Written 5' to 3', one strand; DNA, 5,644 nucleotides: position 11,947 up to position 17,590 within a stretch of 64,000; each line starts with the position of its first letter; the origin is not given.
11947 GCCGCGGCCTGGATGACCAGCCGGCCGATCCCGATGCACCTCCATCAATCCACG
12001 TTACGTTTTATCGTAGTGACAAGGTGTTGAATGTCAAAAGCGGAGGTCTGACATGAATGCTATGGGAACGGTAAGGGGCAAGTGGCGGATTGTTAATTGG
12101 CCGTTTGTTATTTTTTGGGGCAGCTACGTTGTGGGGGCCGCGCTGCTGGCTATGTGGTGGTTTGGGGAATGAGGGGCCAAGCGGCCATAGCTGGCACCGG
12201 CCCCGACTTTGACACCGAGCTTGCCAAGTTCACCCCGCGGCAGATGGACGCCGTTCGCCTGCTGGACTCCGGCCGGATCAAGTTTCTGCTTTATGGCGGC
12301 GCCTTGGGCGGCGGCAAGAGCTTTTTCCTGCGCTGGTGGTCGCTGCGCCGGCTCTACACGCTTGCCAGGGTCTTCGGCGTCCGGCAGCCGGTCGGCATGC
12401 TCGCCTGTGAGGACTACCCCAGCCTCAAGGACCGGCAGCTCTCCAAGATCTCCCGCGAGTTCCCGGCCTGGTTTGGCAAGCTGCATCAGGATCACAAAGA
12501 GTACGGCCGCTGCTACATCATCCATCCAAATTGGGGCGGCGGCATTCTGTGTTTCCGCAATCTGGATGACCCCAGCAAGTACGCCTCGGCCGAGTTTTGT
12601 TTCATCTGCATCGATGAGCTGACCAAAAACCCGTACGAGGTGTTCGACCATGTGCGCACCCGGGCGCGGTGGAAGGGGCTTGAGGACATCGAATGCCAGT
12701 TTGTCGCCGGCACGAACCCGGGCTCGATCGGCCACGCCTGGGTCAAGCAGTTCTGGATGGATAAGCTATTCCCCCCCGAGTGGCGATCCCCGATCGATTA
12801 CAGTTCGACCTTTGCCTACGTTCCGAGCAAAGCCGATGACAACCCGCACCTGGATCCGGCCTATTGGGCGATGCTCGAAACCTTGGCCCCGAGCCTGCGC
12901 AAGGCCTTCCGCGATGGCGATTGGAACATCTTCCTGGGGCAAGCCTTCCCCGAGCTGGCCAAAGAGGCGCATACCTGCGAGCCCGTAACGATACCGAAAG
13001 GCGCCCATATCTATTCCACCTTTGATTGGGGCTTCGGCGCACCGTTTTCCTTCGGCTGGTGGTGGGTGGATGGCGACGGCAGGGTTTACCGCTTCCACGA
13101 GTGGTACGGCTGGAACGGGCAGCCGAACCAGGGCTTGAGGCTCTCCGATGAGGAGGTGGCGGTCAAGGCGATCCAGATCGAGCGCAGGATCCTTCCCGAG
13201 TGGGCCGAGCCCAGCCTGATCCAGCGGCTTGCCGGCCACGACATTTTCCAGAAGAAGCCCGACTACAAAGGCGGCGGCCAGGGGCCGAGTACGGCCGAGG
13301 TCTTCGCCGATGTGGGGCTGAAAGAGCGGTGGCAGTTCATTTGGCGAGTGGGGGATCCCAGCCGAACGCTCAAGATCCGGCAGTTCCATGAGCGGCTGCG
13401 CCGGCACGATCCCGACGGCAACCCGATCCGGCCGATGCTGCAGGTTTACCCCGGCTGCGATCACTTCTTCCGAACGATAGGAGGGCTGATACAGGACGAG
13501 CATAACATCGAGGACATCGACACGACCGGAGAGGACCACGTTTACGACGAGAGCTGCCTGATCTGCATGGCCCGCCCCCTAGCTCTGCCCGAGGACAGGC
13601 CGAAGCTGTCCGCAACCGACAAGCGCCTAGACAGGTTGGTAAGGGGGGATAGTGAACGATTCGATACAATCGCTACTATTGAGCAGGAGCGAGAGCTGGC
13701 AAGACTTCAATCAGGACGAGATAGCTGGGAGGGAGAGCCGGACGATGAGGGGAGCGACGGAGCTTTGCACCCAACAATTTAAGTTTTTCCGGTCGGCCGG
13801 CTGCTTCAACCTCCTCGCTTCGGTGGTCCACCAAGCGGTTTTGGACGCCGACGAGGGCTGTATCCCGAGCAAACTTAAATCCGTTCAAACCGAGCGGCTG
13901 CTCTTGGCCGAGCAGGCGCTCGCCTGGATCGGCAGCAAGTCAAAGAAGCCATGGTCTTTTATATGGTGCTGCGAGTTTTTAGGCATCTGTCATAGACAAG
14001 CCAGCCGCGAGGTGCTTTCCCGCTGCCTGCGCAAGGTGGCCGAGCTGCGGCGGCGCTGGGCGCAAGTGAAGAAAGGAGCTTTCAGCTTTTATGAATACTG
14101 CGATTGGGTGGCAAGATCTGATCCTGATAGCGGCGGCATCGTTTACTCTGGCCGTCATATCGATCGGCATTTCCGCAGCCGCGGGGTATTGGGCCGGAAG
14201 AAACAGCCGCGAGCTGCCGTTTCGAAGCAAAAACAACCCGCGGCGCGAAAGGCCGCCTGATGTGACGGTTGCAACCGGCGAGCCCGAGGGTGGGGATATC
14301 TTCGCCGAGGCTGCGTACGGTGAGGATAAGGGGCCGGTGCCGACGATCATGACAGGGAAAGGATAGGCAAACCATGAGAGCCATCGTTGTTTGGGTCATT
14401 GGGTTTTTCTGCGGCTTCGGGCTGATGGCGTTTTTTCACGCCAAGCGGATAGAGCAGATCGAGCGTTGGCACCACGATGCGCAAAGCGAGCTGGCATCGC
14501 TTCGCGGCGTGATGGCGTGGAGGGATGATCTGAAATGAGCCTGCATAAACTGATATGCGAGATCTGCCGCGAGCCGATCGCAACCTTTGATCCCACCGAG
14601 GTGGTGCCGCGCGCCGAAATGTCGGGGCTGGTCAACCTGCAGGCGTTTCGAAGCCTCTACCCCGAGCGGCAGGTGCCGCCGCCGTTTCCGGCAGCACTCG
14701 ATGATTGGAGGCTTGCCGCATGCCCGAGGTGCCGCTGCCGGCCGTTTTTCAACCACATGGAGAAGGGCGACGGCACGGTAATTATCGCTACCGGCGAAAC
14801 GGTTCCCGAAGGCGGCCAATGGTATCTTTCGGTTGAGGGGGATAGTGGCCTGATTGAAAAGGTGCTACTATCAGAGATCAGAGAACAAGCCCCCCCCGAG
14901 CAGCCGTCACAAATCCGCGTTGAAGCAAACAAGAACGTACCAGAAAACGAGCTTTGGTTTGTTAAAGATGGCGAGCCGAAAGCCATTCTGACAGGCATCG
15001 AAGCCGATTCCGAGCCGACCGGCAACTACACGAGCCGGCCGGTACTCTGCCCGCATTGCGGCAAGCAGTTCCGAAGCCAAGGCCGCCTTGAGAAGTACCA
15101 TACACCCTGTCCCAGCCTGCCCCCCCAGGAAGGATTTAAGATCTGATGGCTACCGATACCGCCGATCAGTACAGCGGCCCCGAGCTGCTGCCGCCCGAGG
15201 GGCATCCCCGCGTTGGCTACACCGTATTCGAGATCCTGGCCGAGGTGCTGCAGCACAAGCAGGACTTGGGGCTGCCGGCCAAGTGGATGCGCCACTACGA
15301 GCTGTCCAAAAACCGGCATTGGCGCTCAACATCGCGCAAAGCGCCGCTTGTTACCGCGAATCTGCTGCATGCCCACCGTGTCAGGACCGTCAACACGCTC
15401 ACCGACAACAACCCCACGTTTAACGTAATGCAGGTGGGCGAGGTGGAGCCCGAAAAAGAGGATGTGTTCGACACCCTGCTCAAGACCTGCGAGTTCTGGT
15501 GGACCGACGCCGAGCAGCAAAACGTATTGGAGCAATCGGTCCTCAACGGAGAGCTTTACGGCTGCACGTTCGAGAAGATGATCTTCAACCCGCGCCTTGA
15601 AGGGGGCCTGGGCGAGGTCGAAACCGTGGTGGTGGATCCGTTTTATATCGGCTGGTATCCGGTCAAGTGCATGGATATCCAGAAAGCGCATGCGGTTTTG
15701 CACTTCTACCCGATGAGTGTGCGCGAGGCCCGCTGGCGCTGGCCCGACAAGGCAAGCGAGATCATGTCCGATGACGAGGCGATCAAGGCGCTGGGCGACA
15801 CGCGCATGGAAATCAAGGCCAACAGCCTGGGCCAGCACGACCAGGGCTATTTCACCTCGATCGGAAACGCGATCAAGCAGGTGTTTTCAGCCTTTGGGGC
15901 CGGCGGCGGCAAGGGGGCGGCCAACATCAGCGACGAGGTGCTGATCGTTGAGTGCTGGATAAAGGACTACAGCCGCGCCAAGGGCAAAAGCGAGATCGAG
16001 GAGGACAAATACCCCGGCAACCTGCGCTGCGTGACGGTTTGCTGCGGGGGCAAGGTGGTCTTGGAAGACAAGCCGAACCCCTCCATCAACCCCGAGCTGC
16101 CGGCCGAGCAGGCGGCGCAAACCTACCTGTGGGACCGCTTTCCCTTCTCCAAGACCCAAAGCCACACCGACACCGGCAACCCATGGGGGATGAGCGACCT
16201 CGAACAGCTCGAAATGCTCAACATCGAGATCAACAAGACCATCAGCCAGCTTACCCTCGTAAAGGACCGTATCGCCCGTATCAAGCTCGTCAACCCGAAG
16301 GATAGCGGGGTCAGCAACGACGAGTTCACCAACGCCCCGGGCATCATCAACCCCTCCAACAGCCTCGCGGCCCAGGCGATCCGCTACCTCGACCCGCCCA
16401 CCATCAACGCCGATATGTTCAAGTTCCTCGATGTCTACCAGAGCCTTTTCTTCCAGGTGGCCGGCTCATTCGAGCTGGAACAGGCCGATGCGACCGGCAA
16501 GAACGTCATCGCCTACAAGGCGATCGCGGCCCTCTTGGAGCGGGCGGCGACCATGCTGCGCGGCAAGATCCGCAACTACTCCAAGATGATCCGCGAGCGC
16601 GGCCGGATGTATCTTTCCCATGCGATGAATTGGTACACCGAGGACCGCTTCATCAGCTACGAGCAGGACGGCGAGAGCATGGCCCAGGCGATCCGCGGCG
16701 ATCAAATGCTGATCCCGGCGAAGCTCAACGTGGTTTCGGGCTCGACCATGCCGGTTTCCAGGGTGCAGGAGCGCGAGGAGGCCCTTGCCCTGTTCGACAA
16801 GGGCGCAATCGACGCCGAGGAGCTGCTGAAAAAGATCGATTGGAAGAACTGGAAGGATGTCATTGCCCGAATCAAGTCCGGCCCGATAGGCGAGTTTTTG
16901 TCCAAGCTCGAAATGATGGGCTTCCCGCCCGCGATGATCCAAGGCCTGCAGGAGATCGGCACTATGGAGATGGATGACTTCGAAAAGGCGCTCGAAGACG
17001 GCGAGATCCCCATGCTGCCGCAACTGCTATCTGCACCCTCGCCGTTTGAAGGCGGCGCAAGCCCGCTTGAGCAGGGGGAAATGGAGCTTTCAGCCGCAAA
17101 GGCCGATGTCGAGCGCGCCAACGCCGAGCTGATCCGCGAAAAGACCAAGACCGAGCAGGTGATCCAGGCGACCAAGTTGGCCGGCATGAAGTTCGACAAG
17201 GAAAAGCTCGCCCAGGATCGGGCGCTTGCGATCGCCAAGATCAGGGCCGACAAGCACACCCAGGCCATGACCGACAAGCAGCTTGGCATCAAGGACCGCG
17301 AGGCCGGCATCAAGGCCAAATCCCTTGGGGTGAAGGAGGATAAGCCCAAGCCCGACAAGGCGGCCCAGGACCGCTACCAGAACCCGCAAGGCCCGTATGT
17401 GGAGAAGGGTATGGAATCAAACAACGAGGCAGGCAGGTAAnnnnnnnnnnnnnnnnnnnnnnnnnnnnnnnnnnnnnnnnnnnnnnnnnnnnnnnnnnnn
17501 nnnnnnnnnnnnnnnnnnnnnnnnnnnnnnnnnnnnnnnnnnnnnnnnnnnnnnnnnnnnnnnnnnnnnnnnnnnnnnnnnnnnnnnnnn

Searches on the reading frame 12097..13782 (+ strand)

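Call 10: search_protein_families(library=phrogs, proteins=[window:12097-13782:+], max_evalue=0.001)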
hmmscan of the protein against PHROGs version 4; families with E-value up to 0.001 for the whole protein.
window:12097-13782:+ (561 aa): 2 families
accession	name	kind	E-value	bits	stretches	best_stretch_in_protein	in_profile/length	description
phrog_979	-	head and packaging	4.1e-11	43.3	1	45-278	154-408/642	terminase large subunit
phrog_5653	-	head and packaging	5.2e-05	24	1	274-383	1-107/199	terminase large subunit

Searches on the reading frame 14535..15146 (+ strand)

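Call 74: search_protein_families(library=pfam, proteins=[window:14535-15146:+], max_evalue=1)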
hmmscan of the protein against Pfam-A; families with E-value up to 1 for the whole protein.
window:14535-15146:+ (203 aa): 14 families
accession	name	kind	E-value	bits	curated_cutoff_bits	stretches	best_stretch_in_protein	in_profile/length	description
PF21367.3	ZNF512_zf-C2H2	-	0.0086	16.7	27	1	172-182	1-11/20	Zinc finger 512, zinc fingers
PF13894.12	zf-C2H2_4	-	0.043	15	27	1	171-189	2-19/24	C2H2-type zinc finger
PF14369.11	Zn_ribbon_19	-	0.049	14.2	30.8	1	167-179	19-31/35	zinc-ribbon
PF12760.12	Zn_ribbon_IS1595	-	0.069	13.6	25.4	0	168-178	18-27/46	Transposase zinc-ribbon domain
PF13913.12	zf-C2HC_2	-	0.076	13.2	27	1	170-187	3-19/25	zinc-finger of a C2HC-type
PF23783.1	Zn_ribbon_TiaS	-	0.077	13.2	27.3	1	171-184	3-16/41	TiaS C-terminal zinc ribbon domain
PF04828.22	GFA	-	0.078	13.5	24.3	0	158-182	64-84/115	Glutathione-dependent formaldehyde-activating enzyme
PF00096.32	zf-C2H2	-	0.13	13.2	25.2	1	172-186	3-17/23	Zinc finger, C2H2 type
PF14690.11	Zn_ribbon_ISL3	-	0.17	12.8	25.5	0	168-178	1-11/47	zinc-finger of transposase IS204/IS1001/IS1096/IS1165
PF24460.1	DUF7575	-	0.32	10.8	28.5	1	170-179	4-13/28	Domain of unknown function (DUF7575)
PF12171.14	zf-C2H2_jaz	-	0.4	11.4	22.6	1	172-183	4-15/27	Zinc-finger double-stranded RNA-binding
PF14354.12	Lar_restr_allev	-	0.43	11.3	28.6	1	60-80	3-23/58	Restriction alleviation protein Lar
PF13248.11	Zn_ribbon_3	-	0.68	9.9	27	1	169-177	16-24/26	zinc-ribbon domain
PF23903.1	Phage_zn_bind_2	-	0.74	10.2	27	0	62-72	33-43/44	Phage zinc binding domain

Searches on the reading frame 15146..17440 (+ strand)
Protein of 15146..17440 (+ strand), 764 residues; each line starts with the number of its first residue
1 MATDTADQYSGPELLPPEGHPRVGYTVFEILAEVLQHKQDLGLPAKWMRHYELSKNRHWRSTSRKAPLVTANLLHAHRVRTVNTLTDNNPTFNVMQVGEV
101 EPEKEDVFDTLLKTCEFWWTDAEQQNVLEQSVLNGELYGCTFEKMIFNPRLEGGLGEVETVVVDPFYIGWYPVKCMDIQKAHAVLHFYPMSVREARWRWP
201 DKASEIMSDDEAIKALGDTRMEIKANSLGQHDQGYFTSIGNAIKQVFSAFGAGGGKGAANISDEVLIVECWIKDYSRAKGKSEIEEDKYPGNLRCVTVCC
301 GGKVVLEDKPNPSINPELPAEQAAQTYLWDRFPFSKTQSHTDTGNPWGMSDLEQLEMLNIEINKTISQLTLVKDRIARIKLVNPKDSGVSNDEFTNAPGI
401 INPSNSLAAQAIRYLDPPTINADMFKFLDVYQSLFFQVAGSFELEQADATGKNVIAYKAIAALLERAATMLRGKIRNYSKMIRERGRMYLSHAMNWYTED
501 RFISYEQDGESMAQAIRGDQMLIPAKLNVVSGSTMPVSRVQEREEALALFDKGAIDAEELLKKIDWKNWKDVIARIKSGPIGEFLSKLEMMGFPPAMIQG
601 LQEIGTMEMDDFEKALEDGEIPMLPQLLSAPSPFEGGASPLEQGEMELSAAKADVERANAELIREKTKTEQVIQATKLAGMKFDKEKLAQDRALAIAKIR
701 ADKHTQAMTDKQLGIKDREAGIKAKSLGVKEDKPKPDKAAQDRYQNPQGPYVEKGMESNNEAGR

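Call 10: search_protein_families(library=phrogs, proteins=[window:15146-17440:+], max_evalue=0.001)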
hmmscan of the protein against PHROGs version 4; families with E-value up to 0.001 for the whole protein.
window:15146-17440:+ (764 aa): 2 families
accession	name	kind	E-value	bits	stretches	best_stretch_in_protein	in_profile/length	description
phrog_156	-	head and packaging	7.4e-20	71.9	1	65-666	57-633/681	portal protein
phrog_332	-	connector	7.8e-07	28.8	1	264-599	215-506/560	head-tail adaptor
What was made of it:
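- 15146..17440 (+): Portal protein; upstream boundary of the cargo slot. phrog_156 portal, E 7e-20 (call 10).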
